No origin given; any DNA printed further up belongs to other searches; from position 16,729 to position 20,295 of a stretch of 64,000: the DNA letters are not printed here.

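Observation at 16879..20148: Wzt ABC ATPase fused to cap-reader-like domain, ~450-aa duplicated helical spacer and a SAM methyltransferase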

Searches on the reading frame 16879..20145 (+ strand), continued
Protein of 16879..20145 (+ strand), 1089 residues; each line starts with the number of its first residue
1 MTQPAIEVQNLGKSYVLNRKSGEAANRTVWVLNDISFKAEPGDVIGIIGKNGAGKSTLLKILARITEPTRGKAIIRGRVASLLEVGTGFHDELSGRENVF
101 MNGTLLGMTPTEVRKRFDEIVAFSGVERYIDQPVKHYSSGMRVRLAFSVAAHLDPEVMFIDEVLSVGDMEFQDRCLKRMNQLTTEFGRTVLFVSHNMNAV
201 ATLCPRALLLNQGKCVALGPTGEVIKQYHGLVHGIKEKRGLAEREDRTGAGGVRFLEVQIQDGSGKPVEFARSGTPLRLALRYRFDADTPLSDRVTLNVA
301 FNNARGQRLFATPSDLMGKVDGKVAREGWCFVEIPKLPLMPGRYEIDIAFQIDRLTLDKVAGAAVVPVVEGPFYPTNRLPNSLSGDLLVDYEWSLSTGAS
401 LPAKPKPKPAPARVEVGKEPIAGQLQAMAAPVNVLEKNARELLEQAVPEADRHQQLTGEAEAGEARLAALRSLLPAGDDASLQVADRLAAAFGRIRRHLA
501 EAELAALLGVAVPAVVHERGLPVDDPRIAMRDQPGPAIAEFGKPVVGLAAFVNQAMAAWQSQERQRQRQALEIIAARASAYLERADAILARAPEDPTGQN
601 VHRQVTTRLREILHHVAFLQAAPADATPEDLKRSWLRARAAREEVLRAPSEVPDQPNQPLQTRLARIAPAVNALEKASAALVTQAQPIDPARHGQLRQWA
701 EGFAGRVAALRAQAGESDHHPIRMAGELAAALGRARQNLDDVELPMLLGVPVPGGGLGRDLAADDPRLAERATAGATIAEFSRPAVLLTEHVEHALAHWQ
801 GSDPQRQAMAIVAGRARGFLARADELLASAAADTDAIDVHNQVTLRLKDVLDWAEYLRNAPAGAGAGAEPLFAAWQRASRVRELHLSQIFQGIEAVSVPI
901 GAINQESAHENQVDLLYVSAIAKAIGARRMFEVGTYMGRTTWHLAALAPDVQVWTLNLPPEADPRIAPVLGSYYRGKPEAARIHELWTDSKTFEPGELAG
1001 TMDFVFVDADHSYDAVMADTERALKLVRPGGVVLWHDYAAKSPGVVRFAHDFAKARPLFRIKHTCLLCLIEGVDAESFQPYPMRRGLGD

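Call 28: find_encoding_contigs(protein=P0003, flank=10000, max_places=2)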
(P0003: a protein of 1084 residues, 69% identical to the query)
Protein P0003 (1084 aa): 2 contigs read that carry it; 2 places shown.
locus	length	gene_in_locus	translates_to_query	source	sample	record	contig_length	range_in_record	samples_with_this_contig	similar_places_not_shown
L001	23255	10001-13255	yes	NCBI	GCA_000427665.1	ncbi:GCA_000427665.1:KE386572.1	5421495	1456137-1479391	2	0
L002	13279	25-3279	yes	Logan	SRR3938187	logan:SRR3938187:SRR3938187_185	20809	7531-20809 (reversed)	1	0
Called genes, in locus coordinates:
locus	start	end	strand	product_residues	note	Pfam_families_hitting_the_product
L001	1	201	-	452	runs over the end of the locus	PF00296:Bac_luciferase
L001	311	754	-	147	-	PF13302:Acetyltransf_3 (weak), PF00583:Acetyltransf_1, PF13508:Acetyltransf_7 (weak), PF08445:FR47 (weak)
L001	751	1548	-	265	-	PF08282:Hydrolase_3 (weak)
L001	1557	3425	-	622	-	PF01073:3Beta_HSD (weak), PF01370:Epimerase, PF04321:RmlD_sub_bind, PF16363:GDP_Man_Dehyd, PF00535:Glycos_transf_2, PF13641:Glyco_tranf_2_3 (faint)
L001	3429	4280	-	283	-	PF13578:Methyltransf_24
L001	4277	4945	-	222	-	PF00132:Hexapep (weak), PF14602:Hexapep_2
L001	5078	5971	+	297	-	PF00535:Glycos_transf_2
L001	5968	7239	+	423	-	PF00534:Glycos_transf_1, PF13692:Glyco_trans_1_4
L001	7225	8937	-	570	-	-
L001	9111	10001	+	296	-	PF01061:ABC2_membrane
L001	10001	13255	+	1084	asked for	PF00005:ABC_tran, PF13304:AAA_21 (faint), PF14524:Wzt_C, PF13578:Methyltransf_24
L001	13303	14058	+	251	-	PF05050:Methyltransf_21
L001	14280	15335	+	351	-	PF03102:NeuB, PF08666:SAF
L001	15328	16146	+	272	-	PF00106:adh_short, PF01370:Epimerase (weak), PF08659:KR, PF13561:adh_short_C2, PF16363:GDP_Man_Dehyd (faint), PF00106:adh_short (weak), PF13561:adh_short_C2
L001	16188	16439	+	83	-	PF22513:FitA-like_RHH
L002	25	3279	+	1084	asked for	PF00005:ABC_tran, PF13304:AAA_21 (faint), PF14524:Wzt_C, PF13578:Methyltransf_24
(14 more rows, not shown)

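Call 49: predict_structure(alignment_id=A2)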
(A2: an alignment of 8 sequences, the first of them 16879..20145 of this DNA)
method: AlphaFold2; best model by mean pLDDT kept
length: 1089 residues; sequences in the alignment: 8
mean_pLDDT: 72.0   pTM: 0.37
mean pLDDT of the five models: 72.0, 69.0, 67.5, 65.1, 62.7
residues with pLDDT >= 90: 50; 70-90: 647; 50-70: 269; < 50: 123
segments of 3 or more residues with pLDDT < 50: 1-4, 9-19, 22-30, 66-74, 86-89, 311-317, 372-390, 398-418, 900-912, 965-972, 1038-1040, 1062-1064, 1083-1089
pLDDT, mean of each block of 10 residues (from residue 1): 45 44 45 60 76 55 46 51 51 76 72 85 81 73 77 72 59 72 75 69 76 75 80 58 75 84 78 77 83 70 58 42 73 68 75 78 76 40 36 57 39 42 82 88 82 88 86 79 86 85 83 59 75 82 83 82 76 89 87 77 84 87 80 76 69 82 86 87 81 90 91 80 88 88 88 61 74 82 83 84 89 90 87 81 82 79 63 56 64 60 38 62 82 66 71 75 49 64 71 81 81 74 86 69 60 65 59 68 42
secondary structure, 60 per line:
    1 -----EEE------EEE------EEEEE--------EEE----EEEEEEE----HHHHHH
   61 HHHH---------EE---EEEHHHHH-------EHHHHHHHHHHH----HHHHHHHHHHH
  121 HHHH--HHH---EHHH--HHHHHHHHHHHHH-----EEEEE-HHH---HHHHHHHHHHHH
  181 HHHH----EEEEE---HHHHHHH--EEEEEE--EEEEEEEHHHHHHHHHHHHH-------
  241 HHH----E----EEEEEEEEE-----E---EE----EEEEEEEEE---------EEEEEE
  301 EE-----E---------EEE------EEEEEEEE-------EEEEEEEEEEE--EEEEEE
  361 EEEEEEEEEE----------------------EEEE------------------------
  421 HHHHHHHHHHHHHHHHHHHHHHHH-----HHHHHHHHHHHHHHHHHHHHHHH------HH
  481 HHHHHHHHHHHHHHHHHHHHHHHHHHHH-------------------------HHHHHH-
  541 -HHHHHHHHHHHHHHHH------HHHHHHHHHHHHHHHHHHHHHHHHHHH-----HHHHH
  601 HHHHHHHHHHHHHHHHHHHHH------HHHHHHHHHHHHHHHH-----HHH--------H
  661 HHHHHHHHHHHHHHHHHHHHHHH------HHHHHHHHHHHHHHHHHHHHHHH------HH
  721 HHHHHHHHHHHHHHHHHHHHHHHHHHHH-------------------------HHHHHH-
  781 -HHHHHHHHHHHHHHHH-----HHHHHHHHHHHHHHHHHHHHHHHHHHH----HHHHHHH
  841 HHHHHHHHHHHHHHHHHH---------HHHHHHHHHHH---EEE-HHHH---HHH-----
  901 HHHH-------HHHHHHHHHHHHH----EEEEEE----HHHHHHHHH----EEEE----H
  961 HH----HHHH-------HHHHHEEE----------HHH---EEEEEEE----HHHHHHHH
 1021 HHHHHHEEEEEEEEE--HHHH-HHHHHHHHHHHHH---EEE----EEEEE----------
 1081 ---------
elements in order (helices of 4 or more, strands of 3 or more residues): E6-8 E15-17 E24-28 E37-39 E44-50 H55-64 E79-81 H82-86 H95-105 H110-124 H139-151 E157-161 H169-184 E189-193 H197-203 E206-211 E214-220 H221-233 E253-261 E277-285 E295-302 E318-320 E327-334 E342-352 E355-370 E393-396 H421-444 H450-472 H479-508 H534-539 H542-557 H564-590 H596-621 H628-643 H660-683 H690-712 H719-748 H774-779 H782-797 H803-829 H834-858 H868-878 E882-884 H886-889 H901-904 H912-924 E929-934 H939-947 E952-955 H967-970 H978-982 E983-985 E1002-1008 H1013-1026 E1027-1035 H1038-1041 H1043-1055 E1059-1061 E1066-1070

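Call 53: find_encoding_contigs(protein=P0007, flank=10000, max_places=1)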
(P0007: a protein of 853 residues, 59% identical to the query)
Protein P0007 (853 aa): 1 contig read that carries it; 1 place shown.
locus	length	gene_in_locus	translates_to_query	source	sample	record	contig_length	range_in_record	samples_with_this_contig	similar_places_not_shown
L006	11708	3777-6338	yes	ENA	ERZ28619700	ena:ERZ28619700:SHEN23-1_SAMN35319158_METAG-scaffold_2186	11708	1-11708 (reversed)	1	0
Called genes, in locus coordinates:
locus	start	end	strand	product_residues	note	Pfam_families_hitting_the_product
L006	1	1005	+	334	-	?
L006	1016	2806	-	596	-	-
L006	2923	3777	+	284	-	PF01061:ABC2_membrane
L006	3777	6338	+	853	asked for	PF00005:ABC_tran, PF13304:AAA_21 (faint), PF14524:Wzt_C, PF13578:Methyltransf_24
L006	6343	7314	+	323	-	-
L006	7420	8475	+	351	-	PF03102:NeuB, PF08666:SAF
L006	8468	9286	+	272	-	PF00106:adh_short, PF01370:Epimerase (faint), PF08659:KR, PF13561:adh_short_C2, PF00106:adh_short (weak)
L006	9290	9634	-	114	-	-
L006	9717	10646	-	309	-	PF01261:AP_endonuc_2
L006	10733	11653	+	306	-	PF05035:DGOK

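Call 54: find_encoding_contigs(protein=P0008, flank=10000, max_places=1)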
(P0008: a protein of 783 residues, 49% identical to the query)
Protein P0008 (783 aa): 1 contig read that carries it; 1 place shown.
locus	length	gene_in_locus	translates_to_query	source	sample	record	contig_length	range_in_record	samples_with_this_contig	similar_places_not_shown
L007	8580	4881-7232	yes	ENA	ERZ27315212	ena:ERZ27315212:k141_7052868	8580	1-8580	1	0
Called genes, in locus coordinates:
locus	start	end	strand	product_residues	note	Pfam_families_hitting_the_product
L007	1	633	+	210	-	?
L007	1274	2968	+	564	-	-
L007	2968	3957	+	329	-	PF01370:Epimerase, PF16363:GDP_Man_Dehyd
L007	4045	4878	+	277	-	PF01061:ABC2_membrane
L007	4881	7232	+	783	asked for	PF00005:ABC_tran, PF13304:AAA_21 (faint), PF14524:Wzt_C, PF13578:Methyltransf_24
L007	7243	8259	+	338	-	-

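Call 59: search_protein_families(library=pfam, proteins=[P0021, P0049, P0071, P0037, P0054, P0041, P0046, P0008, P0007, P0061], max_evalue=0.00001)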
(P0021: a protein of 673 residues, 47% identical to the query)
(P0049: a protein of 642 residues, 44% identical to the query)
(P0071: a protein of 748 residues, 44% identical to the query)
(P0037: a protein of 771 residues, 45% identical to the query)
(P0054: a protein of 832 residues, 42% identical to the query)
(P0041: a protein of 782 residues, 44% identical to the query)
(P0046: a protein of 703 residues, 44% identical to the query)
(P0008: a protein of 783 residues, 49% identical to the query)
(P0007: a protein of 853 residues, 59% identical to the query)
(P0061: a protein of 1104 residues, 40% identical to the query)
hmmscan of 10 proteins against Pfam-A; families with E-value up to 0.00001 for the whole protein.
P0021 (673 aa): 7 families
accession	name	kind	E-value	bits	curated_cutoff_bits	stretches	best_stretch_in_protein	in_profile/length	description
PF00005.33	ABC_tran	-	2.6e-21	77.1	25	1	43-174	1-135/137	ABC transporter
PF13489.12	Methyltransf_23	-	7.3e-16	58.8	27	1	491-630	23-163/164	Methyltransferase domain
PF14524.12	Wzt_C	-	2e-10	41.2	30.4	1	255-380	3-133/143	Wzt C-terminal domain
PF08242.18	Methyltransf_12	-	3e-08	34.7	30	1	495-584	1-97/98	Methyltransferase domain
PF08241.18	Methyltransf_11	-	1.7e-07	32.2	21.2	1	495-587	1-95/95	Methyltransferase domain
PF13847.12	Methyltransf_31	-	2.1e-06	27.9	27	0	491-614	4-127/145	Methyltransferase domain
PF13649.12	Methyltransf_25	-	4.7e-06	27.6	27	0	495-583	2-97/97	Methyltransferase domain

P0049 (642 aa): 7 families
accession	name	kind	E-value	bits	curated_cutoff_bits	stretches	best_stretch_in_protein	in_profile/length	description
PF00005.33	ABC_tran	-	1.1e-20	75.1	25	1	60-191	1-135/137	ABC transporter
PF13489.12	Methyltransf_23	-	5.5e-15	55.9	27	1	487-622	14-159/164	Methyltransferase domain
PF13649.12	Methyltransf_25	-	7.1e-15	55.9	27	1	498-587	1-97/97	Methyltransferase domain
PF08242.18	Methyltransf_12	-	9.6e-15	55.6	30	1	499-589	1-98/98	Methyltransferase domain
PF08241.18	Methyltransf_11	-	5.6e-13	49.8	21.2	1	499-590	1-94/95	Methyltransferase domain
PF14524.12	Wzt_C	-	6.3e-13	49.4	30.4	1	272-381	2-122/143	Wzt C-terminal domain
PF13847.12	Methyltransf_31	-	4.6e-11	43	27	1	497-595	6-113/145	Methyltransferase domain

P0071 (748 aa): 6 families
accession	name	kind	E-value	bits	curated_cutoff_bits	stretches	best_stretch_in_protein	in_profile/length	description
PF13489.12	Methyltransf_23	-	3.5e-23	82.6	27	1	531-674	13-162/164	Methyltransferase domain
PF00005.33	ABC_tran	-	3.6e-21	76.6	25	1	56-187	1-135/137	ABC transporter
PF08242.18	Methyltransf_12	-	9.7e-09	36.3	30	1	544-627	1-98/98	Methyltransferase domain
PF08241.18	Methyltransf_11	-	2.2e-08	35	21.2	1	544-627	1-93/95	Methyltransferase domain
PF13649.12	Methyltransf_25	-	7.7e-08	33.4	27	1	543-625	1-97/97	Methyltransferase domain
PF14524.12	Wzt_C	-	4.1e-07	30.5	30.4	1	272-387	12-135/143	Wzt C-terminal domain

P0037 (771 aa): 5 families
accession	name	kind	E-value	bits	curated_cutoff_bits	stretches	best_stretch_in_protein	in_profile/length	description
PF00005.33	ABC_tran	-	4.2e-22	79.7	25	1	67-198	1-135/137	ABC transporter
PF00685.33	Sulfotransfer_1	-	7.2e-17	62.1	22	1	450-641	2-184/255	Sulfotransferase domain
PF14524.12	Wzt_C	-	2.9e-16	60.2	30.4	1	278-399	2-130/143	Wzt C-terminal domain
PF13469.12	Sulfotransfer_3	-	2.1e-14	54.7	27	1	450-640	1-214/216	Sulfotransferase family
PF13304.12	AAA_21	-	3.6e-06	27.7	27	0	80-103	2-25/304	AAA domain, putative AbiEii toxin, Type IV TA system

P0054 (832 aa): 4 families
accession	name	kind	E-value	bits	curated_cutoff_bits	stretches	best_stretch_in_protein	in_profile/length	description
PF00005.33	ABC_tran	-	5.8e-22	79.2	25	1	453-584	1-135/137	ABC transporter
PF13469.12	Sulfotransfer_3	-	9.8e-15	55.8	27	1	23-250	1-213/216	Sulfotransferase family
PF00685.33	Sulfotransfer_1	-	5.1e-07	29.8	22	1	27-254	6-186/255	Sulfotransferase domain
PF14524.12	Wzt_C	-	8.5e-07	29.5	30.4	1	668-793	3-133/143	Wzt C-terminal domain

P0041 (782 aa): 3 families
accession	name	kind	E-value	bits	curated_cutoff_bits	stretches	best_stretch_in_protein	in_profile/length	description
PF00005.33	ABC_tran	-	1e-21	78.4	25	1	64-195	1-135/137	ABC transporter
PF00535.33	Glycos_transf_2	-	2.3e-17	63.9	23.3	1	451-590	2-143/168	Glycosyl transferase family 2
PF14524.12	Wzt_C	-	4e-06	27.3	30.4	1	277-399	3-134/143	Wzt C-terminal domain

P0046 (703 aa): 4 families
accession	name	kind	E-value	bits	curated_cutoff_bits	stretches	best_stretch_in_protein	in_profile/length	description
PF00005.33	ABC_tran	-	4.7e-22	79.5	25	1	60-191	1-135/137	ABC transporter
PF05050.19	Methyltransf_21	-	3e-18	67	22.7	1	475-623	1-152/173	Methyltransferase FkbM domain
PF14524.12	Wzt_C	-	6.2e-11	42.9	30.4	1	282-398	9-132/143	Wzt C-terminal domain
PF13304.12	AAA_21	-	1.8e-07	32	27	0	74-96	3-25/304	AAA domain, putative AbiEii toxin, Type IV TA system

P0008 (783 aa): 3 families
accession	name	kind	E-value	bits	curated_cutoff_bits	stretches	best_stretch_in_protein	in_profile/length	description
PF00005.33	ABC_tran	-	2.1e-20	74.1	25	1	58-189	1-135/137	ABC transporter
PF13578.12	Methyltransf_24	-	2.3e-17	64.2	26.3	1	623-729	2-105/105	Methyltransferase domain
PF14524.12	Wzt_C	-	6.8e-10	39.5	30.4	1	272-395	3-130/143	Wzt C-terminal domain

P0007 (853 aa): 4 families
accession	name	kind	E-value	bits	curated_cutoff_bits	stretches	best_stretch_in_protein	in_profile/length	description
PF00005.33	ABC_tran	-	4.6e-21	76.3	25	1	31-162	1-135/137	ABC transporter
PF13578.12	Methyltransf_24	-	4e-14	53.8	26.3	1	696-802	2-105/105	Methyltransferase domain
PF14524.12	Wzt_C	-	1.6e-12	48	30.4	1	244-368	2-130/143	Wzt C-terminal domain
PF13304.12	AAA_21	-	2.3e-07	31.6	27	0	44-66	2-24/304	AAA domain, putative AbiEii toxin, Type IV TA system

P0061 (1104 aa): 5 families
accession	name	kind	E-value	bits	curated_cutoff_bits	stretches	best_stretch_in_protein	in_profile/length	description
PF00733.27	Asn_synthase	-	2.1e-65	222.2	21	1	244-609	2-353/354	Asparagine synthase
PF13537.11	GATase_7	-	2.7e-42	144.1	25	1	50-167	2-121/123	Glutamine amidotransferase domain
PF13522.11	GATase_6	-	8.6e-42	142.7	27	1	33-162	1-129/130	Glutamine amidotransferase domain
PF00005.33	ABC_tran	-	6.2e-20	72.6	25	1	718-849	1-135/137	ABC transporter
PF14524.12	Wzt_C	-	1.5e-15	57.9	30.4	1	933-1042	3-111/143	Wzt C-terminal domain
